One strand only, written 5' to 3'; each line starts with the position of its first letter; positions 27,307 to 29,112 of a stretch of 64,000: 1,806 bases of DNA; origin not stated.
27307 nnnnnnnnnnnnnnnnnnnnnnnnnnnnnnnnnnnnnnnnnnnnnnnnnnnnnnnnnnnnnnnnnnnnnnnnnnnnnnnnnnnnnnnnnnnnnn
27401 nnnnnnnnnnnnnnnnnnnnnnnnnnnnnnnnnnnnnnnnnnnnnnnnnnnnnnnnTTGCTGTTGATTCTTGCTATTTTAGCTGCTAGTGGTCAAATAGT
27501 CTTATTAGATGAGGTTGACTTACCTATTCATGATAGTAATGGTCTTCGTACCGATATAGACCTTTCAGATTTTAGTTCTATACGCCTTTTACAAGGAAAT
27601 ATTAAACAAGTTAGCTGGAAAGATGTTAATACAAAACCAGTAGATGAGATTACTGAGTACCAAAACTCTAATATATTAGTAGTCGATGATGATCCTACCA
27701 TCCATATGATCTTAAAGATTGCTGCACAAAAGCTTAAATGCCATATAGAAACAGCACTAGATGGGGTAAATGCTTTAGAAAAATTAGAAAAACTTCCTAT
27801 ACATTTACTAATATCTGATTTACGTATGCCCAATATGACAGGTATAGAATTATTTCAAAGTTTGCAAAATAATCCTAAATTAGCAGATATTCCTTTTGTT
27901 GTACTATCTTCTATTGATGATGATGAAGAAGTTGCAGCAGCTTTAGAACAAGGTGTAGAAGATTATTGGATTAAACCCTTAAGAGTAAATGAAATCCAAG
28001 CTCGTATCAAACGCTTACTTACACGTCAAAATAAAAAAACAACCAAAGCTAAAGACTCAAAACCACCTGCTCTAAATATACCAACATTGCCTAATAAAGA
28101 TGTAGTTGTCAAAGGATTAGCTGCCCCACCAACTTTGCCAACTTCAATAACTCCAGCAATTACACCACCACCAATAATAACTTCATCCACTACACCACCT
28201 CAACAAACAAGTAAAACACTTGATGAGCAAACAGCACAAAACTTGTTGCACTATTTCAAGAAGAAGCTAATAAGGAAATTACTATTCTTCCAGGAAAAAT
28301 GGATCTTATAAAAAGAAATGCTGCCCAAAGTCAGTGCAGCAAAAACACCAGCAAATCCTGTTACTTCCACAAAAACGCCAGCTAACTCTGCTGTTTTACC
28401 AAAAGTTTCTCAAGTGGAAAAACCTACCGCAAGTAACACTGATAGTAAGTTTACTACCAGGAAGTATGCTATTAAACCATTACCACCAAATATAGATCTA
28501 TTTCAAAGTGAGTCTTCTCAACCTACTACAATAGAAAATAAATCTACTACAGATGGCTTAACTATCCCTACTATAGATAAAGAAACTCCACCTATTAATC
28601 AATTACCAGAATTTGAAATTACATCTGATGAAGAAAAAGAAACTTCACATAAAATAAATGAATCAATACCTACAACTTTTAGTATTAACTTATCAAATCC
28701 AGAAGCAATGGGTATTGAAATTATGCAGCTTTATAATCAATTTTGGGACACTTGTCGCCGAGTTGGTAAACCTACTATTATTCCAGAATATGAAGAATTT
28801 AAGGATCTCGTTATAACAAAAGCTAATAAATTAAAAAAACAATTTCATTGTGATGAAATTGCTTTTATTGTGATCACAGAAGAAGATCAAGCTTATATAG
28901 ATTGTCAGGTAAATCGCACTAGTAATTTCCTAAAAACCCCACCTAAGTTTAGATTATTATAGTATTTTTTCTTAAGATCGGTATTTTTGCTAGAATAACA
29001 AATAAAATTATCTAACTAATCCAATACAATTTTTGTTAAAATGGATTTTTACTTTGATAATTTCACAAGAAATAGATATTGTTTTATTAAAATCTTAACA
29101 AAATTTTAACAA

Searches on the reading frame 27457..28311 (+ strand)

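Call 5: search_protein_families(library=pfam, proteins=[window:27457-28311:+], max_evalue=0.01)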
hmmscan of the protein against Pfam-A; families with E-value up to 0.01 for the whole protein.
window:27457-28311:+ (284 aa): 1 family
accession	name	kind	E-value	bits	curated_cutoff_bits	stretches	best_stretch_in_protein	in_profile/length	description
PF00072.30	Response_reg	-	5.5e-23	81.7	30.2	1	73-185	1-111/111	Response regulator receiver domain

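Call 11: search_protein_families(library=padloc, proteins=[window:27457-28311:+], max_evalue=0.01)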
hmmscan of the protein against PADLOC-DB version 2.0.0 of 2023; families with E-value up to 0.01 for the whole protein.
window:27457-28311:+ (284 aa): 1 family
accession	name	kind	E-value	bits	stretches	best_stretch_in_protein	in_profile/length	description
PDLC04055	PD-T4-6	-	0.0028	14.5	1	62-196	357-491/496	-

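Call 12: search_protein_families(library=ncbifam, proteins=[window:27457-28311:+], max_evalue=0.01)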
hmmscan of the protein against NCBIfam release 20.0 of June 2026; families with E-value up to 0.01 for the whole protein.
window:27457-28311:+ (284 aa): 94 families (the best 25 are shown)
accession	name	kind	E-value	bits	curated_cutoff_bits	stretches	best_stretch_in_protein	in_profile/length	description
NF053854.1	RespRegPhoBBctds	equivalog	3.3e-21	75.7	270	1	73-207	1-134/225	two-component system response regulator PhoB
NF045944.1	ResRegRpaBCyano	equivalog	4.1e-21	75.4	330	1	74-201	1-126/229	response regulator transcription factor RpaB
NF041733.1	resp_reg_CseB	equivalog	2.1e-20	73.1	350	1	72-203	2-130/228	two-component system response regulator CseB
TIGR02154.1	PhoB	equivalog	2.3e-20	72.9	296.2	1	71-197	3-129/226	phosphate regulon transcriptional regulator PhoB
NF007969.0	PRK10693.1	equivalog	2.2e-19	69.7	329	1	70-180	7-116/337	two-component system response regulator RssB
NF040689.1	MtrAB_MtrA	equivalog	5.4e-19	68.4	300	1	73-196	1-121/219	MtrAB system response regulator MtrA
NF040534.1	resp_reg_YycF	equivalog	3e-17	62.6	340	1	72-208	2-135/231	response regulator YycF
NF008296.0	PRK11083.1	equivalog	7.7e-17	61.5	273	1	69-199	2-129/228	two-component system response regulator CreB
NF012227.0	AdeR_RR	equivalog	7.8e-17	61.5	340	1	68-197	9-135/239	efflux system response regulator transcription factor AdeR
TIGR01818.1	ntrC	equivalog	1.3e-16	60.4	558.6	1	73-200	1-126/463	nitrogen regulation protein NR(I)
NF007135.0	PRK09581.1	equivalog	1.4e-16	60.4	474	1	71-188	3-120/457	PleD family two-component system response regulator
NF007901.0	PRK10610.1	equivalog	2.7e-16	59.9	189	1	71-188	6-124/129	chemotaxis response regulator CheY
NF053512.1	nitric_RR_NosR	exception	1.4e-15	57.2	400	1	73-198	1-125/422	response regulator c-di-GMP phosphodiesterase, NosR family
NF041734.1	resp_reg_RppA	equivalog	1.5e-15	57.2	250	1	73-195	3-125/229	two-component system response regulator RppA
NF011695.0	PRK15115.1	equivalog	1.9e-15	56.6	763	1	68-193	4-127/445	two-component system response regulator GlrR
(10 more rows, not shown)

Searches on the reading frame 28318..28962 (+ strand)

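Call 5: search_protein_families(library=pfam, proteins=[window:28318-28962:+], max_evalue=0.01)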
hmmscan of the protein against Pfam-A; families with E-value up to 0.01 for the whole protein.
window:28318-28962:+ (214 aa): 0 families

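Call 11: search_protein_families(library=padloc, proteins=[window:28318-28962:+], max_evalue=0.01)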
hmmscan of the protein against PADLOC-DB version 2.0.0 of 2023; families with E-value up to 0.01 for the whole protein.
window:28318-28962:+ (214 aa): 0 families

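Call 12: search_protein_families(library=ncbifam, proteins=[window:28318-28962:+], max_evalue=0.01)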
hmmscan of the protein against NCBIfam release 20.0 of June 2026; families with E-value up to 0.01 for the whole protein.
window:28318-28962:+ (214 aa): 1 family
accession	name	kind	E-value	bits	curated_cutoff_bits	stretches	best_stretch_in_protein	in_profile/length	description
NF041621.1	MXAN_5187_C_dom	domain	2.6e-07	30.9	30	1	135-194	6-65/70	MXAN_5187 C-terminal domain-containing protein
